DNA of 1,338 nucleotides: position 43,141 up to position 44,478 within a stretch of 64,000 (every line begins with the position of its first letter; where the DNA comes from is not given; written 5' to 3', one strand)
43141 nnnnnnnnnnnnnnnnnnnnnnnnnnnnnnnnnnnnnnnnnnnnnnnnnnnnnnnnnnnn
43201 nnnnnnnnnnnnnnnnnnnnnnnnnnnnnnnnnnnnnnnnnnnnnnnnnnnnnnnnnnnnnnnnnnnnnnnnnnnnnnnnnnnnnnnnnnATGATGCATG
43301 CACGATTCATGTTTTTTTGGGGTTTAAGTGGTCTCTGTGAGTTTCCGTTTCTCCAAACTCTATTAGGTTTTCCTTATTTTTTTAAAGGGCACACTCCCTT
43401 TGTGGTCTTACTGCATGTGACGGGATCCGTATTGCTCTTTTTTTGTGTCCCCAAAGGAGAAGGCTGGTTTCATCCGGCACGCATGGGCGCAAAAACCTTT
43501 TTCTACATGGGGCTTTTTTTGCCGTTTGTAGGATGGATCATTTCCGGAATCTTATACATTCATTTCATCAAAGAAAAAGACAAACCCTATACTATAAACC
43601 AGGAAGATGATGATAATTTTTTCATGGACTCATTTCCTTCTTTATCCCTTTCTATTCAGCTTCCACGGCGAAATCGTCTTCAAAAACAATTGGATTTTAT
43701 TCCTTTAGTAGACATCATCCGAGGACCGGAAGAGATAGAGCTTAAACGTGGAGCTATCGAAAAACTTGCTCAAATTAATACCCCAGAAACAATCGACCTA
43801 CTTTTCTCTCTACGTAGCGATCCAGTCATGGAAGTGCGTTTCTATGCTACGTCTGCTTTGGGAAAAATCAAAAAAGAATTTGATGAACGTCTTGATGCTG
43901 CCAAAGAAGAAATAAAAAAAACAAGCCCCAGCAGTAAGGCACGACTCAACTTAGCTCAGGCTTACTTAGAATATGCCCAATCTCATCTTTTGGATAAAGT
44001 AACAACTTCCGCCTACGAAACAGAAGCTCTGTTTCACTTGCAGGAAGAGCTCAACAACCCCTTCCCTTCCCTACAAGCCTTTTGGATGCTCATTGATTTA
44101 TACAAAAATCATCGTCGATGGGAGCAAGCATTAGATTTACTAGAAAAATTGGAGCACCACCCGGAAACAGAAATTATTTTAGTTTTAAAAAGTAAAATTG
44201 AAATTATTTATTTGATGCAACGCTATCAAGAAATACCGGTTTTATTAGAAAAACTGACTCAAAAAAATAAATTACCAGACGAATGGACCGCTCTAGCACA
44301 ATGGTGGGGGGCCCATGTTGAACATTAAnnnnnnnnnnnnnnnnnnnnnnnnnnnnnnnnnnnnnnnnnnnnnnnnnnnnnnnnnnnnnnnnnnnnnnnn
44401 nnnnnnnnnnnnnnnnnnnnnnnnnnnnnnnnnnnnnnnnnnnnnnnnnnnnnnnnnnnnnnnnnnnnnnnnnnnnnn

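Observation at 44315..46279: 654-aa HEAT-repeat (PBS-lyase-like) protein translationally coupled between pelE- and pelF-like genes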

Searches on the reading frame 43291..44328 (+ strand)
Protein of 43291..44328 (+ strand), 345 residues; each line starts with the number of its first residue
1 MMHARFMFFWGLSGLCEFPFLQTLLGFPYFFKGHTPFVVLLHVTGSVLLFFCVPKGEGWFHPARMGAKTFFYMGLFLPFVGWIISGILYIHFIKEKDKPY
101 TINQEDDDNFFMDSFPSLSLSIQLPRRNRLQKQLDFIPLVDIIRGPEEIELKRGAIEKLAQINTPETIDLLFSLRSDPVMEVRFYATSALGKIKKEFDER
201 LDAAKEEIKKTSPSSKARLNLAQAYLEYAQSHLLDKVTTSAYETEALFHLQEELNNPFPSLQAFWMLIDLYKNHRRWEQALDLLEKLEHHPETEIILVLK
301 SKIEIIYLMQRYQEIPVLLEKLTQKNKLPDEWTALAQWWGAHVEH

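Call 6: search_protein_families(library=pfam, proteins=[window:43291-44328:+], max_evalue=0.01)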
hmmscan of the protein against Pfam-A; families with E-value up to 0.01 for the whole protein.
window:43291-44328:+ (345 aa): 2 families
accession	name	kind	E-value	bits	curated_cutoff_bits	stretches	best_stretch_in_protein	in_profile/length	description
PF13646.12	HEAT_2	-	4.4e-08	33.7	27.7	1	138-204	3-67/88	HEAT repeats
PF13428.12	TPR_14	-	0.0062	17.6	23.5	0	263-299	3-40/44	Tetratricopeptide repeat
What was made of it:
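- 43291..44328 (+): PelE-like membrane protein with a HEAT_2 plus TPR soluble domain. HEAT_2 33.7 bits and weak TPR_14 (call 6).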

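Call 7: search_protein_families(library=ncbifam, proteins=[window:43291-44328:+], max_evalue=0.01)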
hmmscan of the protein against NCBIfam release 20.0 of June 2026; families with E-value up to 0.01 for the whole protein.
window:43291-44328:+ (345 aa): 2 families
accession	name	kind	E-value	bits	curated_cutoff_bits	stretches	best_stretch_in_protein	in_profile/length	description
NF008757.0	PRK11788.1-5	equivalog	0.0013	18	363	1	215-293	107-173/388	lipopolysaccharide assembly protein LapB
NF008756.0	PRK11788.1-4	equivalog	0.0029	16.7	474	1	194-326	154-279/389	lipopolysaccharide assembly protein LapB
